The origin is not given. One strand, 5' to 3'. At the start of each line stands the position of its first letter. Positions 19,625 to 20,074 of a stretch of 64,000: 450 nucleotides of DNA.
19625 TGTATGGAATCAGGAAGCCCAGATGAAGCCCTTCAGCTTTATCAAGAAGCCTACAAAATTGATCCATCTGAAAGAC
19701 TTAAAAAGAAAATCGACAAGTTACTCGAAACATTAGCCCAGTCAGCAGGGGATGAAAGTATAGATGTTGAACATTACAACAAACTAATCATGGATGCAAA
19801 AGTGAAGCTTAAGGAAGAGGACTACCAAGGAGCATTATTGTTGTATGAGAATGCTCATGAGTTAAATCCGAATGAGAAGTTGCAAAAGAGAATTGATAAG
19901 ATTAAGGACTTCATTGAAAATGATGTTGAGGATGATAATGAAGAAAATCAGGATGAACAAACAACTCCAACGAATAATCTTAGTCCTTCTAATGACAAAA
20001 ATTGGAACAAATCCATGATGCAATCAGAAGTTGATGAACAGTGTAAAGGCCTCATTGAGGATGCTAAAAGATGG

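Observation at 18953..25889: PICH/ERCC6L ortholog with an 8-fold expanded N-terminal TPR-like repeat array in one giant first exon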

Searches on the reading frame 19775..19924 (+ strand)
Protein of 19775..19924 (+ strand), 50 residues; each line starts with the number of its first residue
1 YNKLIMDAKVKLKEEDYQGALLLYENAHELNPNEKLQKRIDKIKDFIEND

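Call 46: search_protein_representatives(alignment_id=A3)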
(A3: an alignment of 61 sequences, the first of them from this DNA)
Query: 61 sequences, 50 profile positions. Proteins with E-value up to 0.001 (for the whole library): 28649; up to 1e-10: 3921; up to 1e-30: 132. The best 150 are listed.
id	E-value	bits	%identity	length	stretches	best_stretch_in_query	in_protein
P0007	5.0e-127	429.6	-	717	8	1-49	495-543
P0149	4.0e-108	369.0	-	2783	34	6-49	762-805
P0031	1.2e-105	361.1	-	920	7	1-48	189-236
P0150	1.9e-84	293.2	-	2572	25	4-47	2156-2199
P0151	3.3e-80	279.6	-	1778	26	1-49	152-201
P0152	4.2e-75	263.3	-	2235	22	1-47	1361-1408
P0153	1.1e-65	233.1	-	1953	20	1-48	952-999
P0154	8.4e-63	223.9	-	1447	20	1-48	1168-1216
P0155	1.6e-59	213.4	-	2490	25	7-48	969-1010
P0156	5.4e-59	211.7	-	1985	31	1-49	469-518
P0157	9.5e-57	204.5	-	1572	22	4-48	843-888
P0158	2.2e-55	200.2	-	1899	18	1-48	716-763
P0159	1.3e-53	194.5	-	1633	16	1-47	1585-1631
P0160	4.4e-53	192.8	-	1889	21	11-34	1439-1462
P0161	6.4e-53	192.3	-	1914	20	1-49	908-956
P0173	3.0e-44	164.5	-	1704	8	3-48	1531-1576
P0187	3.8e-41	154.6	-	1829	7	3-46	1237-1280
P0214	1.5e-36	139.9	-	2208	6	3-49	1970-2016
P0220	6.0e-36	137.9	-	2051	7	1-50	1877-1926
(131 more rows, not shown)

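Call 47: search_protein_families(library=pfam, proteins=[P0151, P0173, P0187, P0214, P0220], max_evalue=0.00001)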
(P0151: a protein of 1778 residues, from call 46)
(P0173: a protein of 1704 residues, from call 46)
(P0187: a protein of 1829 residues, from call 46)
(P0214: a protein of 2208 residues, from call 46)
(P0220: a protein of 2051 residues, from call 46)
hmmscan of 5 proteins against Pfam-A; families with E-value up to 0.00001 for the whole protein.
P0151 (1778 aa): 10 families
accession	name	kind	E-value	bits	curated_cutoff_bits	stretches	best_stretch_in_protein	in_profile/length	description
PF07719.23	TPR_2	-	3.1e-62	202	27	0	1466-1495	4-33/34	Tetratricopeptide repeat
PF13414.12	TPR_11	-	2.2e-41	139.7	26.8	0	1470-1495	1-26/42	TPR repeat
PF00515.34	TPR_1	-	1.7e-36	123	27.8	0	287-315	6-34/34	Tetratricopeptide repeat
PF13424.12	TPR_12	-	3.6e-28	98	30.1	0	1458-1493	38-75/77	Tetratricopeptide repeat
PF13428.12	TPR_14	-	9.1e-21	72.7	23.5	0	155-189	4-38/44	Tetratricopeptide repeat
PF13181.12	TPR_8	-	9.5e-19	66.4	25.7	0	1123-1140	15-32/34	Tetratricopeptide repeat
PF10516.15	SHNi-TPR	-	2.4e-08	33.8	21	0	711-732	16-37/38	SHNi-TPR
PF13432.12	TPR_16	-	4.8e-08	33.7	32.7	0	1468-1490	2-24/65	Tetratricopeptide repeat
PF09058.15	L27_1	-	2e-07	31.2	29.7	0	775-796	10-31/59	L27_1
PF13176.12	TPR_7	-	6.9e-06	26.2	27.9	0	770-787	14-31/36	Tetratricopeptide repeat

P0173 (1704 aa): 7 families
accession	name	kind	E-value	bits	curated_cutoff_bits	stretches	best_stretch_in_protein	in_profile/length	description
PF13181.12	TPR_8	-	2.7e-16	58.7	25.7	0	1404-1432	5-33/34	Tetratricopeptide repeat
PF00515.34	TPR_1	-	3.9e-16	58.6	27.8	0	1405-1430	6-31/34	Tetratricopeptide repeat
PF07719.23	TPR_2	-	2.4e-13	49.5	27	0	1405-1430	6-31/34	Tetratricopeptide repeat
PF13176.12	TPR_7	-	1.3e-11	44.1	27.9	0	1282-1304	11-31/36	Tetratricopeptide repeat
PF13414.12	TPR_11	-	4.2e-11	42.8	26.8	0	1285-1306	7-28/42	TPR repeat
PF13428.12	TPR_14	-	2.5e-10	40.4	23.5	0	1403-1429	4-30/44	Tetratricopeptide repeat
PF00801.26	PKD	-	6.9e-06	26.4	23.5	0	916-974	13-70/80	PKD domain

P0187 (1829 aa): 9 families
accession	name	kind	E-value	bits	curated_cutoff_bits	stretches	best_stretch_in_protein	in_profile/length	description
PF07719.23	TPR_2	-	2e-22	77.9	27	0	1236-1268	2-34/34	Tetratricopeptide repeat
PF00801.26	PKD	-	9.8e-16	58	23.5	0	720-794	7-75/80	PKD domain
PF00515.34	TPR_1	-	1.7e-12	47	27.8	0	1236-1268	2-34/34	Tetratricopeptide repeat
PF13428.12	TPR_14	-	2.6e-12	46.6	23.5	0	1033-1065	5-37/44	Tetratricopeptide repeat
PF13432.12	TPR_16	-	1.7e-09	38.4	32.7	0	1033-1066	1-34/65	Tetratricopeptide repeat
PF13414.12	TPR_11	-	4.9e-09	36.2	26.8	0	1037-1065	2-30/42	TPR repeat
PF04212.24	MIT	-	1.9e-08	34.7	30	0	1184-1213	2-31/66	MIT (microtubule interacting and transport) domain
PF18911.6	PKD_4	-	1.9e-07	31.5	27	0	680-705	57-83/85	PKD domain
PF14559.12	TPR_19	-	3.2e-06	27.8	25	0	1143-1207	1-66/68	Tetratricopeptide repeat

P0214 (2208 aa): 7 families
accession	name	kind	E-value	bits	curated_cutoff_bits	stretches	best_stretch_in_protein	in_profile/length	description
PF07719.23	TPR_2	-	1.9e-19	68.5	27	0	2037-2067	3-33/34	Tetratricopeptide repeat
PF00515.34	TPR_1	-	9.6e-15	54.1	27.8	1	2036-2067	2-33/34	Tetratricopeptide repeat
PF18911.6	PKD_4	-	7.5e-12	45.6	27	0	1670-1748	2-85/85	PKD domain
PF00801.26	PKD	-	6.4e-09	36.1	23.5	0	1680-1743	8-76/80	PKD domain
PF13176.12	TPR_7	-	9.4e-09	35.1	27.9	0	1972-2001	3-32/36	Tetratricopeptide repeat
PF13414.12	TPR_11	-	9.7e-09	35.2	26.8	0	1820-1845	1-26/42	TPR repeat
PF13428.12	TPR_14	-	2.4e-06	28.1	23.5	0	1816-1855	4-44/44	Tetratricopeptide repeat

P0220 (2051 aa): 8 families
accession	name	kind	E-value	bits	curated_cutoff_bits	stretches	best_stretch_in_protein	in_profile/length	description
PF07719.23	TPR_2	-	2.5e-16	58.8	27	0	1754-1785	3-34/34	Tetratricopeptide repeat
PF00515.34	TPR_1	-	2.6e-14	52.7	27.8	0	1884-1909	8-33/34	Tetratricopeptide repeat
PF13181.12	TPR_8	-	8.7e-13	47.8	25.7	0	1818-1846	5-33/34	Tetratricopeptide repeat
PF13414.12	TPR_11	-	6.9e-12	45.3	26.8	0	1764-1785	6-27/42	TPR repeat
PF13176.12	TPR_7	-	5.3e-10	39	27.9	0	1759-1786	6-33/36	Tetratricopeptide repeat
PF13424.12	TPR_12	-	2.5e-07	31.2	30.1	0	1693-1716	52-75/77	Tetratricopeptide repeat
PF13428.12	TPR_14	-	3e-06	27.8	23.5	0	1692-1719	7-34/44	Tetratricopeptide repeat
PF13432.12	TPR_16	-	4.9e-06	27.3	32.7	0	1550-1595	12-58/65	Tetratricopeptide repeat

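Call 59: predict_structure(alignment_id=A3)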
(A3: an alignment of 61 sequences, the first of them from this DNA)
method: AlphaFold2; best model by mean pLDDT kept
length: 50 residues; sequences in the alignment: 61
mean_pLDDT: 95.9   pTM: 0.77
mean pLDDT of the five models: 95.9, 95.7, 94.8, 94.7, 93.8
residues with pLDDT >= 90: 49; 70-90: 1; 50-70: 0; < 50: 0
segments of 3 or more residues with pLDDT < 50: none
pLDDT, mean of each block of 10 residues (from residue 1): 97 97 98 95 93
secondary structure, 60 per line:
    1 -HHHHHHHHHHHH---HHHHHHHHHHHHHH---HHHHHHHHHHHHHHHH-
elements in order: H2-13 H17-30 H34-49

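Call 63: fold_search(model_id=the predicted structure, library=pdb)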
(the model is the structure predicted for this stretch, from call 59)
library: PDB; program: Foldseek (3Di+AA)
matches with E <= 10: 868; with E <= 0.001: 0
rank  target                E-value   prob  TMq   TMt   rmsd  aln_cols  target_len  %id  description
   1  1yxr_MODEL_1_A        1.3e-01  0.99  0.74  0.49   5.1        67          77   19  NMR Structure of VPS4A MIT Domain (released 2005-09-06)
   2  2avp                  3.5e-01  0.99  0.63  0.46   0.5        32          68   28  Crystal structure of an 8 repeat consensus TPR superhelix (released 2005-09-13)
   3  2k3w_MODEL_1_A        3.5e-01  0.96  0.69  0.49   4.7        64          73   22  NMR structure of VPS4A-MIT-CHMP6 (released 2008-10-28)
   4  2fo7                  3.7e-01  0.99  0.74  0.30   1.4        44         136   20  Crystal structure of an 8 repeat consensus TPR superhelix (trigonal crystal form) (released 2006-03-07)
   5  6v8e_B                3.7e-01  0.98  0.71  0.33   1.6        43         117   26  Computationally designed C3-symmetric homotrimer from TPR repeat protein (released 2020-08-12)
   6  1elw_A                4.5e-01  0.99  0.73  0.34   1.3        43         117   26  Crystal structure of the TPR1 domain of HOP in complex with a HSC70 peptide (released 2000-04-26)
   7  2vko_C                4.8e-01  0.95  0.62  0.34   2.2        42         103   28  Structure of the soluble domain of the membrane protein TM1634 from Thermotoga maritima (released 2008-04-08)
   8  4ja7                  5.5e-01  0.98  0.61  0.07   0.4        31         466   39  Rat PP5 co-crystallized with P5SA-2 (released 2014-02-19)
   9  6vfh_A                5.5e-01  0.97  0.71  0.33   1.5        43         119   28  De novo designed tetrahedral nanoparticle T33_dn10 (released 2020-08-12)
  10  2vko_B                5.5e-01  0.94  0.62  0.34   2.2        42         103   28  Structure of the soluble domain of the membrane protein TM1634 from Thermotoga maritima (released 2008-04-08)
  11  8ye5_B                5.9e-01  0.99  0.84  0.38   1.6        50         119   20  Structural and functional research of Reductive Dehalogenases TmrC using a cell-free expression system for heterologou (released 2024-03-06)
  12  8ump_A                5.9e-01  0.97  0.71  0.32   1.5        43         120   26  T33-ml35 - Designed Tetrahedral Protein Cage Using Machine Learning Algorithms (released 2023-11-15)
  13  9qhb                  6.3e-01  0.98  0.62  0.12   0.5        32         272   28  Crystal structure of 16-repeat CTPR protein with eliminated coordination sites (released 2025-10-22)
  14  7obi_A                6.3e-01  0.97  0.73  0.30   1.6        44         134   30  Consensus tetratricopeptide repeat protein type RV4 (released 2022-02-23)
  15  1a17                  6.3e-01  0.97  0.63  0.20   1.0        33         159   36  TETRATRICOPEPTIDE REPEATS OF PROTEIN PHOSPHATASE 5 (released 1998-04-29)
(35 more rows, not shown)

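Call 70: search_solved_structures(query=A7, max_evalue=1, show_alignments=1)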
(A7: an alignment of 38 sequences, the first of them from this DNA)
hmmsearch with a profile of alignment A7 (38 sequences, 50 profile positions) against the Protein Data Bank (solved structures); distinct sequences matched with E-value up to 1: 165 (the best 60 are shown).
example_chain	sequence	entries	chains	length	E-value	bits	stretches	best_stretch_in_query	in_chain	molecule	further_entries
9qhb_A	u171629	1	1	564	6.4e-56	189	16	10-32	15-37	Engineered tetratricopeptide repeat protein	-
8bu0_A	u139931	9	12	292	1e-35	124.3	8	10-32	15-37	Consensus tetratricopeptide repeat protein | Crystal structure of an 8-repeat consensus TPR superhelix with Zinc. | Monomer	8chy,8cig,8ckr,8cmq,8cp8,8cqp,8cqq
9qhc_A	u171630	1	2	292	6.7e-30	105.7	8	10-32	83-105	Engineered tetratricopeptide repeat protein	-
2fo7_A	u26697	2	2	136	2.2e-19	72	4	10-32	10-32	SYNTHETIC CONSENSUS TPR PROTEIN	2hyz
8ch0_A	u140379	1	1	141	2.8e-19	71.7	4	10-32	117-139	Consensus tetratricopeptide repeat protein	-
9gzg_A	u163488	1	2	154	1.1e-18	69.8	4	10-32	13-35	Engineered CTPR protein with glutamic acids for conductivity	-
7obi_A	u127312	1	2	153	1e-17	66.7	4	13-34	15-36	CTPR-rv4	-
5i9g_C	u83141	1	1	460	1.5e-16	63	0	12-26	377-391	pentatricopeptide repeat protein dPPR-U8C2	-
5i9f_A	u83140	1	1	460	7e-16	60.8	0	12-26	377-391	pentatricopeptide repeat protein dPPR-U10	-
5i9d_A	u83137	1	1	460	1.6e-15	59.7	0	12-26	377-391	pentatricopeptide repeat protein dPPR-U8A2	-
5i9h_A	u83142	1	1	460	1.6e-15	59.7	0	12-26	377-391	pentatricopeptide repeat protein dPPR-U8G2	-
1na0_A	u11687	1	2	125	8.9e-15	57.3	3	10-34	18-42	designed protein CTPR3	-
2wqh_A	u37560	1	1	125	2.5e-14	55.9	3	10-34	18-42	CTPR3Y3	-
7ntf_A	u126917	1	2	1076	9.5e-14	54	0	12-32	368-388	Isoform 1 of UDP-N-acetylglucosamine--peptide N-acetylglucosaminyltransferase 110 kDa subu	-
7yeh_B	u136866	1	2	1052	1.5e-13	53.4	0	12-32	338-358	UDP-N-acetylglucosamine--peptide N-acetylglucosaminyltransferase 110 kDa subunit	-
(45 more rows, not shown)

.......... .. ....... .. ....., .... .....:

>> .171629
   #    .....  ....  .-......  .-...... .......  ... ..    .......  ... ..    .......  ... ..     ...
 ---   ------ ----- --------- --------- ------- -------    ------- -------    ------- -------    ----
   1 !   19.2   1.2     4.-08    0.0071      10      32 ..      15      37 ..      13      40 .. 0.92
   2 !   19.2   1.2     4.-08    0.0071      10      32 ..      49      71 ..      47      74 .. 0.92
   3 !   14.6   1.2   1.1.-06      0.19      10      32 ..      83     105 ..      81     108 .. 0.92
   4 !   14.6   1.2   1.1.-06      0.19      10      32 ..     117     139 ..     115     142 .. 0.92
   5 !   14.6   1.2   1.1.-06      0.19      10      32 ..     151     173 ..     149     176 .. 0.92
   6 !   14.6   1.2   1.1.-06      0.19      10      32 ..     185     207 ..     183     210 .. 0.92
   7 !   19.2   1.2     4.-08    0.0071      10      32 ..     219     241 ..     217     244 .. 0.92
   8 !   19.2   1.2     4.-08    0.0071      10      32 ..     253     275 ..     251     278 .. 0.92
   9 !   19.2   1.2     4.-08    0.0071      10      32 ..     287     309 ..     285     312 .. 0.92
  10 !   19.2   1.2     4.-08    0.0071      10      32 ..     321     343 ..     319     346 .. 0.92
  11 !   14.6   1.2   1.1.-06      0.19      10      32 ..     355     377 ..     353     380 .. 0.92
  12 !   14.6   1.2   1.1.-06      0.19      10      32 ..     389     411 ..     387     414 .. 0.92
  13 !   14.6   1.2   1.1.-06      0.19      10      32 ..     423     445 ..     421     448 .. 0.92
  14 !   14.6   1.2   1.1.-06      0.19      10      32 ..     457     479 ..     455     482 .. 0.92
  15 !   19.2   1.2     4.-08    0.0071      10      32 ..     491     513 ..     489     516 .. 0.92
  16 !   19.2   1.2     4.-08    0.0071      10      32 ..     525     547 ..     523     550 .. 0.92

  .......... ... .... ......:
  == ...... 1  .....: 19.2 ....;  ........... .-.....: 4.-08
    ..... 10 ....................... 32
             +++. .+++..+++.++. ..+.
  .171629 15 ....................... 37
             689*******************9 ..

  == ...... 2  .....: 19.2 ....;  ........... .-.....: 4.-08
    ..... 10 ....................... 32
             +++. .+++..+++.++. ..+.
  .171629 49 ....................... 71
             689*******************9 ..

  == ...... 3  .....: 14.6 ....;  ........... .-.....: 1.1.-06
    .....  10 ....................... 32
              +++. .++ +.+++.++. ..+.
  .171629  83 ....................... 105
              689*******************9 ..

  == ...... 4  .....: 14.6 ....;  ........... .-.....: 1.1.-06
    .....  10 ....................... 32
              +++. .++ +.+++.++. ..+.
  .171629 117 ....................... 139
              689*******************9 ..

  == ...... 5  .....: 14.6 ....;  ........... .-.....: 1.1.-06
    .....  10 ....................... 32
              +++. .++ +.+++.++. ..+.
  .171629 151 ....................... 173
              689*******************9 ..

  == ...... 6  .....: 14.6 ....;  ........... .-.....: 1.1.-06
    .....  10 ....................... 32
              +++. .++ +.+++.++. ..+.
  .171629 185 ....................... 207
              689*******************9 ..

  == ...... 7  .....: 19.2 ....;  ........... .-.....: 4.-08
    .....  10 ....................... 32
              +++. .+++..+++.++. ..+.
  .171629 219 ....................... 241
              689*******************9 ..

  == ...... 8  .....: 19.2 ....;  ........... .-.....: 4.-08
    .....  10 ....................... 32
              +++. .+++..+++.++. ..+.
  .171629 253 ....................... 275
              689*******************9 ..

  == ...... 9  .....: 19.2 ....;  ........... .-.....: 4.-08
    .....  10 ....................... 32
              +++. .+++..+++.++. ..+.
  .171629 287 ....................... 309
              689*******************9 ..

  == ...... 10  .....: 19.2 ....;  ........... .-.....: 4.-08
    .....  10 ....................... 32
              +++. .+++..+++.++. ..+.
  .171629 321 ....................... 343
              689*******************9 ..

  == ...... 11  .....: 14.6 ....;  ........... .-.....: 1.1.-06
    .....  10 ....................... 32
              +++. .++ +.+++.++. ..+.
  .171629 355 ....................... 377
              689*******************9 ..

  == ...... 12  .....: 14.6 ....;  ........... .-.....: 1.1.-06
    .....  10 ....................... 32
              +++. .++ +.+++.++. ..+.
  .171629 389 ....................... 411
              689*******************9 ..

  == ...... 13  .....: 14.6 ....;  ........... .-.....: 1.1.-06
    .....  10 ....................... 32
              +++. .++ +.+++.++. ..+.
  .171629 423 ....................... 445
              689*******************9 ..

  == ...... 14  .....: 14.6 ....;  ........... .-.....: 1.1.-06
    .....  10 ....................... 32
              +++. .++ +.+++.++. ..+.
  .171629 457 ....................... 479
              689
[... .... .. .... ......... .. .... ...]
